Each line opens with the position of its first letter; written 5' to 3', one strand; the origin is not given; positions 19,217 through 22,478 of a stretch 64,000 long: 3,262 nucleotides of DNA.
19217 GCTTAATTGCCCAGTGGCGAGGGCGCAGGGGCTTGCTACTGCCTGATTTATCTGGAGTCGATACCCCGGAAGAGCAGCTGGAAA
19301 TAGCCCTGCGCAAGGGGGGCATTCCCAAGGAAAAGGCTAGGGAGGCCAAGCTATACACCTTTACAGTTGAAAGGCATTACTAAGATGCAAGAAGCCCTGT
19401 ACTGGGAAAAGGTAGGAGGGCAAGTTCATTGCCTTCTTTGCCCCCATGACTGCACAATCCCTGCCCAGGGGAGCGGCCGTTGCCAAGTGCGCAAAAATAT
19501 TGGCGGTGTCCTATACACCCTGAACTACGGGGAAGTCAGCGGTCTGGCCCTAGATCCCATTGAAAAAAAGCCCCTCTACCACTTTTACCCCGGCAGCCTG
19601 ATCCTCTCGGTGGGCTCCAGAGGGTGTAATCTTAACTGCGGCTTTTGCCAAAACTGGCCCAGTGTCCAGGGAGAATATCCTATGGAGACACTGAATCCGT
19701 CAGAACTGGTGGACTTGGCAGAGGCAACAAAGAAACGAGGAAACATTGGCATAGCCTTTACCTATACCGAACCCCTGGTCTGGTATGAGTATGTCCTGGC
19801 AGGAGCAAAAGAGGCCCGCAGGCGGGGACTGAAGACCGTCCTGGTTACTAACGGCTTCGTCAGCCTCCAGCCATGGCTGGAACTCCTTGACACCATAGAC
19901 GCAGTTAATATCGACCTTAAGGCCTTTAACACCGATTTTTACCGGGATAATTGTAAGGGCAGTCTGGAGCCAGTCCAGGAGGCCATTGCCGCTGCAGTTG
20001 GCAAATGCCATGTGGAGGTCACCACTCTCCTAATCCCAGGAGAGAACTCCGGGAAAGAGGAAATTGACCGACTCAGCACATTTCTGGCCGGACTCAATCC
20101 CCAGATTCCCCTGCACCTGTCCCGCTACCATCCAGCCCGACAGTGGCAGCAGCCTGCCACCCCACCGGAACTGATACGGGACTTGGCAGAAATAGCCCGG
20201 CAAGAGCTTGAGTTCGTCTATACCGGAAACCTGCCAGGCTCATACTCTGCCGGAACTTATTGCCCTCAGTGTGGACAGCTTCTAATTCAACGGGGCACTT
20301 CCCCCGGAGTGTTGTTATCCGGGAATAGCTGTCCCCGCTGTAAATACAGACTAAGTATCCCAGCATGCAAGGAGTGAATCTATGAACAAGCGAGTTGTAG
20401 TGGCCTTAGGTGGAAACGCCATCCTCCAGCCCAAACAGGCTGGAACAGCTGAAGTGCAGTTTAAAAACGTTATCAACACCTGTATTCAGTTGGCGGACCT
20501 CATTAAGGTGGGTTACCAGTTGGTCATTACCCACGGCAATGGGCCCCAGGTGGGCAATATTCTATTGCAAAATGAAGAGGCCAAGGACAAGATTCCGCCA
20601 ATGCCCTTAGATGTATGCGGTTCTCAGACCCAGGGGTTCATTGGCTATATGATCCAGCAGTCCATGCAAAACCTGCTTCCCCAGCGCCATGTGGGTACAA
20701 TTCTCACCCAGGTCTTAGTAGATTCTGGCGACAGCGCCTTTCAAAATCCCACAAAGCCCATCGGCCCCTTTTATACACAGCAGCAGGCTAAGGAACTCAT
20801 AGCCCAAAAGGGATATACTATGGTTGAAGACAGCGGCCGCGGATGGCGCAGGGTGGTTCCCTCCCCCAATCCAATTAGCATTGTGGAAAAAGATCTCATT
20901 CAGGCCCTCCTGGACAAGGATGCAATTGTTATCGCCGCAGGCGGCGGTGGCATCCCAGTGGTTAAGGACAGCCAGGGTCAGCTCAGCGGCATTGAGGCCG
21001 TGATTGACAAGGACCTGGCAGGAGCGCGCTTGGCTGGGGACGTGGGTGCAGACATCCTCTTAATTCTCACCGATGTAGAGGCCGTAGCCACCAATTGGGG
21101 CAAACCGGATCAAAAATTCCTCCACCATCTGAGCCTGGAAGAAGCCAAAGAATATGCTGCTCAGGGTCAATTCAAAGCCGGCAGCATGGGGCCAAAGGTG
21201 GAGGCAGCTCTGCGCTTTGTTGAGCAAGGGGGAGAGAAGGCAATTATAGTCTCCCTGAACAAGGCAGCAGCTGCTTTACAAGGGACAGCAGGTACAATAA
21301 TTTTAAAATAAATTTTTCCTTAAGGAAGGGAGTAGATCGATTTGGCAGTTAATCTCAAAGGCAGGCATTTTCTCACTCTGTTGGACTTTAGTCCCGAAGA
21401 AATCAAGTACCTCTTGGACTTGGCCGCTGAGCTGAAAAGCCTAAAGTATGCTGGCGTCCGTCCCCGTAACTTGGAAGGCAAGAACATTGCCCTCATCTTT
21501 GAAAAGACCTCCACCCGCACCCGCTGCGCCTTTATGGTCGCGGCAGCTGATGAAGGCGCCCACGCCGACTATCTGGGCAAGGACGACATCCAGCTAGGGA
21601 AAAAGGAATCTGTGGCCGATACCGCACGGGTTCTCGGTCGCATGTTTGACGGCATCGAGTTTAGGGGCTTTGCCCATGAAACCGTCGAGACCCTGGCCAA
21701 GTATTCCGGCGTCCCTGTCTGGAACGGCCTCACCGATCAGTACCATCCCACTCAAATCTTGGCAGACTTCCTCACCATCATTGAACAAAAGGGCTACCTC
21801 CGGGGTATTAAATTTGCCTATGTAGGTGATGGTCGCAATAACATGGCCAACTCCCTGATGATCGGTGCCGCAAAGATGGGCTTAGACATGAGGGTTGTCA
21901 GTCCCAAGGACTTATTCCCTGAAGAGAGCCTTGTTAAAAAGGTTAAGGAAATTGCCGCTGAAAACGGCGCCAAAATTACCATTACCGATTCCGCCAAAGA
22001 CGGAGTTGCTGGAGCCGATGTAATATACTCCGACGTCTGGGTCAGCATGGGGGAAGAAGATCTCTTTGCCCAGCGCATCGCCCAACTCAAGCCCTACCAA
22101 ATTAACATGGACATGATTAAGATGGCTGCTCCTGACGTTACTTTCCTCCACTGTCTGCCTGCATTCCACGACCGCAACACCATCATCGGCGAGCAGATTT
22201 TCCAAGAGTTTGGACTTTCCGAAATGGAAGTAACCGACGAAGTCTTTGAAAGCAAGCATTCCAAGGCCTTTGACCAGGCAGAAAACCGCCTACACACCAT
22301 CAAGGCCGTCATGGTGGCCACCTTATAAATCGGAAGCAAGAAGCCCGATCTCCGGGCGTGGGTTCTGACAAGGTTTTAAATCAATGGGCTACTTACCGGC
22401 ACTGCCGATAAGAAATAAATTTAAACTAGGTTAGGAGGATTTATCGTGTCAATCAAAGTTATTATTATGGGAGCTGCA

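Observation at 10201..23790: One cluster appears to couple ATP-conserving arginine breakdown to complete oxidative ornithine degradation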

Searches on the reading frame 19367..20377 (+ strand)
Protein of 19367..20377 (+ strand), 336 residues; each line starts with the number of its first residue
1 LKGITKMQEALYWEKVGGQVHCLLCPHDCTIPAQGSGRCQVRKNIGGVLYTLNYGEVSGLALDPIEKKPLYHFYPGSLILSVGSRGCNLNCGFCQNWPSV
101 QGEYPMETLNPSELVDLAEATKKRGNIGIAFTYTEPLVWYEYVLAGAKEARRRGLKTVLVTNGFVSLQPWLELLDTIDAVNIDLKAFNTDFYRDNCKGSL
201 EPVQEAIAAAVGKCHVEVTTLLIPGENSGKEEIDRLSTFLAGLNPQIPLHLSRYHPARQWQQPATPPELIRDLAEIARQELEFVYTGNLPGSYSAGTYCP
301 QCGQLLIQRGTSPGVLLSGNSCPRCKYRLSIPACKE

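Call 3: search_protein_families(library=ncbifam, proteins=[window:19367-20377:+])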
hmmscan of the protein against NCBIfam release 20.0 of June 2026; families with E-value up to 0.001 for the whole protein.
window:19367-20377:+ (336 aa): 20 families
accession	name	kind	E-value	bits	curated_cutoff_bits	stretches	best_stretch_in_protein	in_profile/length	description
TIGR04337.1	AmmeMemoSam_rS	hypoth_equivalog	1.3e-83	280.8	220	1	12-311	3-308/349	AmmeMemoRadiSam system radical SAM enzyme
TIGR04041.1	activase_YjjW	hypoth_equivalog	3.1e-16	59.6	250.2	1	90-257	74-241/276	YjjW family glycine radical enzyme activase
TIGR02493.1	PFLA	equivalog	5.7e-15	55.3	231.75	1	84-244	22-187/235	pyruvate formate-lyase-activating protein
NF048010.1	SfplDhtActHpsHDes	equivalog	2.4e-14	52.8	430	1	124-256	130-265/298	(2S)-3-sulfopropanediol dehydratase activating enzyme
TIGR02494.1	PFLE_PFLC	subfamily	6.7e-12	45.3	174.35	1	127-255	125-255/293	glycyl-radical enzyme activating protein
TIGR02495.1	NrdG2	equivalog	9.4e-09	34.9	131.15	1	74-190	13-127/193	anaerobic ribonucleoside-triphosphate reductase activating protein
TIGR02666.1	moaA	equivalog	3.8e-08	32.7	284.05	1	80-240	14-180/336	GTP 3',8-cyclase MoaA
TIGR02668.1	moaA_archaeal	equivalog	1.1e-07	31.2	325.25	1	85-273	18-203/303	GTP 3',8-cyclase MoaA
NF043069.1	T4HPD_activ_SAM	equivalog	2.7e-07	30.3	425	1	127-256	125-255/299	trans-4-hydroxy-L-proline dehydratase activase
NF033717.2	HPDL_rSAM_activ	equivalog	3.1e-07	30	420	1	124-243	129-251/311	4-hydroxyphenylacetate decarboxylase activase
TIGR04003.1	rSAM_BssD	equivalog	4.1e-07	29.5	496.45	1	125-247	127-251/314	[benzylsuccinate synthase]-activating enzyme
TIGR03963.1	rSAM_QueE_Clost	equivalog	1.1e-06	28.4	260.1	1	76-187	18-125/219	putative 7-carboxy-7-deazaguanine synthase QueE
TIGR04395.1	cutC_activ_rSAM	equivalog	1.3e-06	27.9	360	1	127-242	131-247/309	choline TMA-lyase-activating enzyme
NF008356.0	PRK11145.1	equivalog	1.4e-06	27.8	375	1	85-255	28-203/246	pyruvate formate lyase 1-activating protein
NF001199.0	PRK00164.2-1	equivalog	1.5e-06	27.6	231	1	78-239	14-174/308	GTP 3',8-cyclase MoaA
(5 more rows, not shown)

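Call 4: search_protein_families(library=pfam, proteins=[window:19367-20377:+])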
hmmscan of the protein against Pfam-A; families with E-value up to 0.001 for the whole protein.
window:19367-20377:+ (336 aa): 3 families
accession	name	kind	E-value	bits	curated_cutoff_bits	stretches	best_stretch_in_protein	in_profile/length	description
PF04055.27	Radical_SAM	-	9e-22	78.4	29.5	1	84-232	4-161/166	Radical SAM superfamily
PF01396.24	Zn_ribbon_Top1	-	0.00012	22.2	32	1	298-332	3-37/39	Topoisomerase DNA binding C4 zinc finger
PF13353.11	Fer4_12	-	0.00025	21.8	22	1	85-184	13-115/137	4Fe-4S single cluster domain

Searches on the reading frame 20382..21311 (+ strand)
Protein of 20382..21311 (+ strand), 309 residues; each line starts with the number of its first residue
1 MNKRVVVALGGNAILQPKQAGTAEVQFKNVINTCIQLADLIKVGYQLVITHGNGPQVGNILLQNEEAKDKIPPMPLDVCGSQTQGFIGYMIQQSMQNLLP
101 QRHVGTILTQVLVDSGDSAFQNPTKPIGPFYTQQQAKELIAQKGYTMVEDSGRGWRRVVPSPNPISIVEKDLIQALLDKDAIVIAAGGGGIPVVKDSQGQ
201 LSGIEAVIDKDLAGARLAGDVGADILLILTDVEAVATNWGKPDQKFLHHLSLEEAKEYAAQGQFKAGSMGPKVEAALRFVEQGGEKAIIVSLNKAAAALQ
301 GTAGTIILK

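Call 3: search_protein_families(library=ncbifam, proteins=[window:20382-21311:+])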
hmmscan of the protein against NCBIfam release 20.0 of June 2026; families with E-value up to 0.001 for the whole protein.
window:20382-21311:+ (309 aa): 12 families
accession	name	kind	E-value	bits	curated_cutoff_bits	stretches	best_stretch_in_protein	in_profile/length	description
TIGR00746.1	arcC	equivalog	1.4e-130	434.9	358.25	1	3-309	1-309/309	carbamate kinase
NF009008.0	PRK12354.1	subfamily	2.2e-115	385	361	1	4-308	2-299/308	carbamate kinase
NF009007.0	PRK12352.1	subfamily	1.1e-109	366.2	266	1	1-309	1-315/316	carbamate kinase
NF006926.0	PRK09411.1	equivalog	7.8e-86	287.9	416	1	3-308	2-296/297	carbamate kinase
TIGR00761.1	argB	equivalog_domain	1.6e-14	54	151.3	1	166-289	121-231/231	acetylglutamate kinase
NF010661.0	PRK14058.1-3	equivalog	3.8e-10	39.3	251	1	36-302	21-266/283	acetylglutamate/acetylaminoadipate kinase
NF010662.0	PRK14058.1-4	equivalog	6.9e-07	28.7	194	1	164-308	132-262/264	[LysW]-aminoadipate/[LysW]-glutamate kinase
NF010659.0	PRK14058.1-1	equivalog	3.4e-06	26.4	223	1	184-301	145-261/267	[LysW]-aminoadipate kinase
TIGR01027.1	proB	equivalog_domain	3.8e-06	26.3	186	1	209-297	144-240/363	glutamate 5-kinase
TIGR01092.1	P5CS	equivalog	4.7e-06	25.1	796.75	1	173-295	134-257/715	delta l-pyrroline-5-carboxylate synthetase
TIGR02076.1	pyrH_arch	equivalog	0.00021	21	158.05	1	202-296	110-206/222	UMP kinase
NF003641.0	PRK05279.1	equivalog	0.00049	19.1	344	0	211-300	191-277/441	amino-acid N-acetyltransferase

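Call 4: search_protein_families(library=pfam, proteins=[window:20382-21311:+])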
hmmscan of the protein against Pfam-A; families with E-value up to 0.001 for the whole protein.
window:20382-21311:+ (309 aa): 1 family
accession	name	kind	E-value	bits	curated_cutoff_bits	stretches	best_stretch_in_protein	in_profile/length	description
PF00696.33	AA_kinase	-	9.6e-32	111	24.9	1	3-291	1-234/234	Amino acid kinase family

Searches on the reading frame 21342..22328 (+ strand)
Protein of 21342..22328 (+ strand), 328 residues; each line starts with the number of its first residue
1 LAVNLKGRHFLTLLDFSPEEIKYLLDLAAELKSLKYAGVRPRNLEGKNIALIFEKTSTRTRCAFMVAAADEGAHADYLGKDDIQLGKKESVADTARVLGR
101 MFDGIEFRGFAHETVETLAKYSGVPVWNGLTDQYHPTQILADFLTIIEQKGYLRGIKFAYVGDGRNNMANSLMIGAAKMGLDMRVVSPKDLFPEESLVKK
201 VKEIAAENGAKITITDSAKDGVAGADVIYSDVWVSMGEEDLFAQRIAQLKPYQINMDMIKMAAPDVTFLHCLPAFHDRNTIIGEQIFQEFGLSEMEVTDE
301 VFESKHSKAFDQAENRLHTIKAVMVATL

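Call 5: search_protein_families(library=ncbifam, proteins=[window:21342-22328:+])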
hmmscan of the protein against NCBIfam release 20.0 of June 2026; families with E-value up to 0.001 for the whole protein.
window:21342-22328:+ (328 aa): 17 families
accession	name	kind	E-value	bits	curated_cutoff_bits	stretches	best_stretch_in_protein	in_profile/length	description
NF003286.0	PRK04284.1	subfamily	6.3e-160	531.7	515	1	3-328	2-330/332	ornithine carbamoyltransferase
TIGR00658.1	orni_carb_tr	equivalog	1.7e-130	434.6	280.85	1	8-328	1-303/304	ornithine carbamoyltransferase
NF009213.0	PRK12562.1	subfamily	5.1e-126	420.5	559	1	5-328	4-332/334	ornithine carbamoyltransferase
NF002470.0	PRK01713.1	equivalog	2.1e-125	418.6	545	1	1-328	1-333/334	ornithine carbamoyltransferase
NF001986.0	PRK00779.1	subfamily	4e-106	354.6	306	2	5-278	3-271/307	ornithine carbamoyltransferase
TIGR04384.1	putr_carbamoyl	exception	1.7e-83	280.5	500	1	9-326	1-305/330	putrescine carbamoyltransferase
NF011380.0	PRK14805.1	equivalog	5.7e-83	278.5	421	1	8-326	2-298/302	ornithine carbamoyltransferase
TIGR00670.1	asp_carb_tr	equivalog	2.7e-38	131.8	236.95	1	8-276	1-268/304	aspartate carbamoyltransferase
NF003384.0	PRK04523.1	equivalog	1.1e-37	129.9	288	1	8-326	4-331/336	N-acetylornithine carbamoyltransferase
NF011379.0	PRK14804.1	equivalog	2.7e-37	128.5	373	1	8-326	7-307/311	ornithine carbamoyltransferase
NF002032.1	PRK00856.1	equivalog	2.1e-36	125.6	263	1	8-275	1-261/297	aspartate carbamoyltransferase catalytic subunit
NF006046.0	PRK08192.1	equivalog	4.6e-24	85.3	512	1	4-249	3-249/339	aspartate carbamoyltransferase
NF008853.0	PRK11891.1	equivalog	1.9e-21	76.2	560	1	9-274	90-358/430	aspartate carbamoyltransferase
NF005538.0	PRK07200.1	equivalog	1.2e-16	60.7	453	2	5-108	19-122/396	knotted carbamoyltransferase YgeW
TIGR03316.1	ygeW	equivalog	7.8e-15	54.7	500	1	8-235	19-271/391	knotted carbamoyltransferase YgeW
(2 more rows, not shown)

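Call 6: search_protein_families(library=pfam, proteins=[window:21342-22328:+])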
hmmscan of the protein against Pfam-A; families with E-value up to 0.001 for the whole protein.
window:21342-22328:+ (328 aa): 2 families
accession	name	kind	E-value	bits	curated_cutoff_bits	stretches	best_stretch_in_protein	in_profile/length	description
PF00185.30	OTCace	-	5.7e-59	199.1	29.4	1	155-326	2-156/157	Aspartate/ornithine carbamoyltransferase, Asp/Orn binding domain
PF02729.26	OTCace_N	-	5.2e-49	166.6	29.9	1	8-148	1-148/148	Aspartate/ornithine carbamoyltransferase, carbamoyl-P binding domain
